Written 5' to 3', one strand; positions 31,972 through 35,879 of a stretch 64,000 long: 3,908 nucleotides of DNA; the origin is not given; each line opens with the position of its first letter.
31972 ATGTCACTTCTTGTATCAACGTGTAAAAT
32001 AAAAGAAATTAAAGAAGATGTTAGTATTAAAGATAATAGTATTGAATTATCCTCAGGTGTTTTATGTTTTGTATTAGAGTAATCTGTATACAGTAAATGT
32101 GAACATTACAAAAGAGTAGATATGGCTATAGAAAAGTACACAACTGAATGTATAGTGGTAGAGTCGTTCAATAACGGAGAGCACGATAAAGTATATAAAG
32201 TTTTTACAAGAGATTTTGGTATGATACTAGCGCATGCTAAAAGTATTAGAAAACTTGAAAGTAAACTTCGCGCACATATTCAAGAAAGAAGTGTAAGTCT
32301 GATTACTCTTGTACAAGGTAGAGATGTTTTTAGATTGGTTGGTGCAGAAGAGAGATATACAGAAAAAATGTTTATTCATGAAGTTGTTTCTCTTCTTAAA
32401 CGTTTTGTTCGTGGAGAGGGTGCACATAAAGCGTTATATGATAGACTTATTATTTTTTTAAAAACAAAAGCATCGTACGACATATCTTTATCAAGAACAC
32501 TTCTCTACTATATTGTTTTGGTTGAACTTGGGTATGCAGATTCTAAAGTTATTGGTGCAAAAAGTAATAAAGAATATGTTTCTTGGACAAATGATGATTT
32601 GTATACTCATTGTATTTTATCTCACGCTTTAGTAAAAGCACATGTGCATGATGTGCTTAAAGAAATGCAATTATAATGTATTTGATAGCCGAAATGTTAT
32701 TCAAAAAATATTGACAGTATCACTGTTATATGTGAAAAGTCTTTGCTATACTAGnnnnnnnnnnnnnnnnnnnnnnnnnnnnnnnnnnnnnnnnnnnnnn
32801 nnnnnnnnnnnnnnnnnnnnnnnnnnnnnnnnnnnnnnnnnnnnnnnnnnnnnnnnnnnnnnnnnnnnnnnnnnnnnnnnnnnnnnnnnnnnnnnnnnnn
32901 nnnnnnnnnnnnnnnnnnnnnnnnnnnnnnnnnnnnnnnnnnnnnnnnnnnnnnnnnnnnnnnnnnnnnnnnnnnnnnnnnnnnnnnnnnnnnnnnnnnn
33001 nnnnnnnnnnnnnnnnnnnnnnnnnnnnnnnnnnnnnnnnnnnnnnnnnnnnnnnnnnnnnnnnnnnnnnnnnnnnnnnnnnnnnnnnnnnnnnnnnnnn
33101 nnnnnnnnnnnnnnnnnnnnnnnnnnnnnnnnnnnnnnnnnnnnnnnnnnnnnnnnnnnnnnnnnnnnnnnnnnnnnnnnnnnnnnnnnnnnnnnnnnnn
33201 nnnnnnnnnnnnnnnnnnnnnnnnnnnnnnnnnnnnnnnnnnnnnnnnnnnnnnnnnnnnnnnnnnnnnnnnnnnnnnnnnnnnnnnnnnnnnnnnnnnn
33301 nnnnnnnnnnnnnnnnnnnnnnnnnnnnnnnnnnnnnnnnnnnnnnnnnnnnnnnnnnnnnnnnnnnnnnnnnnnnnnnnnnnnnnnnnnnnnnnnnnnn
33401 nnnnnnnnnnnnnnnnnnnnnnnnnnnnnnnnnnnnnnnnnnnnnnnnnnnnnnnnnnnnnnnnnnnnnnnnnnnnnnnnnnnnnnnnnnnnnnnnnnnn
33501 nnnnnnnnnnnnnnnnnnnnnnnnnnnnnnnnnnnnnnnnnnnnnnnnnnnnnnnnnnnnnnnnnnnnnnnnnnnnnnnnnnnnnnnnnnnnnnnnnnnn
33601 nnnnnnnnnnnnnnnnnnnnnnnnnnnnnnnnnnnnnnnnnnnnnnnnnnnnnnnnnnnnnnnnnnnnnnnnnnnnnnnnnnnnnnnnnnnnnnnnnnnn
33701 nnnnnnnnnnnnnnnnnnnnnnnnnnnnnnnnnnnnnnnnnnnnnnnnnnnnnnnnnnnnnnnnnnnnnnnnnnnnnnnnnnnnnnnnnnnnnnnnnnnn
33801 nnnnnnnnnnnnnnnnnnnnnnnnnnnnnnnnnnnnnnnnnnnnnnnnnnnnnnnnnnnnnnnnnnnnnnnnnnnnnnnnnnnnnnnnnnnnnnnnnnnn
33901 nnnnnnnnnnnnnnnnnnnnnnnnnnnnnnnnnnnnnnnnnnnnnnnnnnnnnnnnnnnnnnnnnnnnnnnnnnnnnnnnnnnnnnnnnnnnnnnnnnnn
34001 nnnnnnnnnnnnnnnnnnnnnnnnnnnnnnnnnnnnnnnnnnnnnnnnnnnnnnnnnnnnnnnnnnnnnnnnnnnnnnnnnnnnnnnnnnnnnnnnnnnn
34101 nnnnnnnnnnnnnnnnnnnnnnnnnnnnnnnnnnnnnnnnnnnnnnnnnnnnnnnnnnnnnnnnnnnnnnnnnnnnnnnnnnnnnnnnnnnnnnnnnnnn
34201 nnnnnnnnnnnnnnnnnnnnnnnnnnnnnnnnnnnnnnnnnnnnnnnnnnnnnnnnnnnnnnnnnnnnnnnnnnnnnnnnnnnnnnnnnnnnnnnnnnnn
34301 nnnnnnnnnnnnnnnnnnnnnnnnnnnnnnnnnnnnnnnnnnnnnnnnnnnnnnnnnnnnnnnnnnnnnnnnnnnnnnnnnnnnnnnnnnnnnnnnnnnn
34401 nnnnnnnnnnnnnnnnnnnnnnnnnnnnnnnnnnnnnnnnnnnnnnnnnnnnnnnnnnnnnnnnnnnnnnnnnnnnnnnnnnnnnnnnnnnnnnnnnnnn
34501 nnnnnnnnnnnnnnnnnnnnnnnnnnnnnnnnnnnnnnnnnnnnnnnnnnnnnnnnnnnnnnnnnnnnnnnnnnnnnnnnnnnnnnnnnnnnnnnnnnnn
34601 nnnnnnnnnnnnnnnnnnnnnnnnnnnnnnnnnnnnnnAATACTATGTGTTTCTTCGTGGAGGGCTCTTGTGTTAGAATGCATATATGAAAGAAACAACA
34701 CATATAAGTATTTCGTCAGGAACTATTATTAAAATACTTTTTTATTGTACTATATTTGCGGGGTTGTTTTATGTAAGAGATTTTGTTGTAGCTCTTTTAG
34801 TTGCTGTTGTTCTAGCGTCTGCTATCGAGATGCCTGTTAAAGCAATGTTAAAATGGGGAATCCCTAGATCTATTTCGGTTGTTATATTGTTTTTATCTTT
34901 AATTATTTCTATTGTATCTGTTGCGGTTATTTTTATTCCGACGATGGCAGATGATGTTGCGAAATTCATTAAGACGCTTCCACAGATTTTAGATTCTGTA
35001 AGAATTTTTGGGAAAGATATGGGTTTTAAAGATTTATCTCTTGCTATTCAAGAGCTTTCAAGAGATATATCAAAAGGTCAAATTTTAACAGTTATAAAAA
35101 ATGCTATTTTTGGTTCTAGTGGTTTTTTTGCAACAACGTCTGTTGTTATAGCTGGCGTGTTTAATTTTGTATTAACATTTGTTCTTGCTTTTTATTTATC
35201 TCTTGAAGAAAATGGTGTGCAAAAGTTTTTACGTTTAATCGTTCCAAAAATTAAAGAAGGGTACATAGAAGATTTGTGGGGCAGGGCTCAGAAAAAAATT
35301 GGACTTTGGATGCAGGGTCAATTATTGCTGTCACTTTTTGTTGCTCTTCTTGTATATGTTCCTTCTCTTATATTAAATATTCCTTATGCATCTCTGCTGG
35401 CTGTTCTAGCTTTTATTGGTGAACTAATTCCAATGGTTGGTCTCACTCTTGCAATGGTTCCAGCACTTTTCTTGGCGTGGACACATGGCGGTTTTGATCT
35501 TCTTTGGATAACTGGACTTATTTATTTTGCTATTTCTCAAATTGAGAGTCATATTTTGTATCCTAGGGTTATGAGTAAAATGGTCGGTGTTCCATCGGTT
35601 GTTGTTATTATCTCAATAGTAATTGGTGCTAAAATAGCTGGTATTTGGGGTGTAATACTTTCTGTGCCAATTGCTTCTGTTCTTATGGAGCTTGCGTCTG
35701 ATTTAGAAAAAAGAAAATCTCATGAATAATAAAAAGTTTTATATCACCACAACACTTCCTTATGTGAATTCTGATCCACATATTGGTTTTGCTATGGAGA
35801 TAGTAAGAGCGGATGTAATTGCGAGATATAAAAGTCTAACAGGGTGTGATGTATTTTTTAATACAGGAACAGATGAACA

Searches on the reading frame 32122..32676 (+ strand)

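Call 51: search_protein_families(library=pfam, proteins=[window:32122-32676:+], max_evalue=0.00001)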
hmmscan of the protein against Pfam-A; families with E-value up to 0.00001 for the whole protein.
window:32122-32676:+ (184 aa): 1 family
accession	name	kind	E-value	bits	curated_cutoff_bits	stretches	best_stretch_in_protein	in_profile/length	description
PF11967.14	RecO_N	-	1e-10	41.9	27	1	5-73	3-72/80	Recombination protein O N terminal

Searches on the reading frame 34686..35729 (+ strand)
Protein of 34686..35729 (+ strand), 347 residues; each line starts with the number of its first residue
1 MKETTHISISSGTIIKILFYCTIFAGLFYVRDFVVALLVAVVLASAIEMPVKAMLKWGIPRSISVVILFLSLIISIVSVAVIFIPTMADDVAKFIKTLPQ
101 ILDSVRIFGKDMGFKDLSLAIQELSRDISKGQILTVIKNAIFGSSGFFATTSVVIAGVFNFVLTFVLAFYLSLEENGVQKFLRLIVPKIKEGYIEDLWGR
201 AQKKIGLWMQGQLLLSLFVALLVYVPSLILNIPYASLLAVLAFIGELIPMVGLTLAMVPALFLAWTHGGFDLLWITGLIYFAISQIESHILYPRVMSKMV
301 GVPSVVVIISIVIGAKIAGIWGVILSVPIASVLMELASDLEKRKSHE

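Call 51: search_protein_families(library=pfam, proteins=[window:34686-35729:+], max_evalue=0.00001)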
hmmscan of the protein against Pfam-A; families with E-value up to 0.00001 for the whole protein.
window:34686-35729:+ (347 aa): 1 family
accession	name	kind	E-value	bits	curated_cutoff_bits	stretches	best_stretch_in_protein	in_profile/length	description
PF01594.21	AI-2E_transport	-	1.6e-51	175.9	34.3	1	16-336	4-322/327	AI-2E family transporter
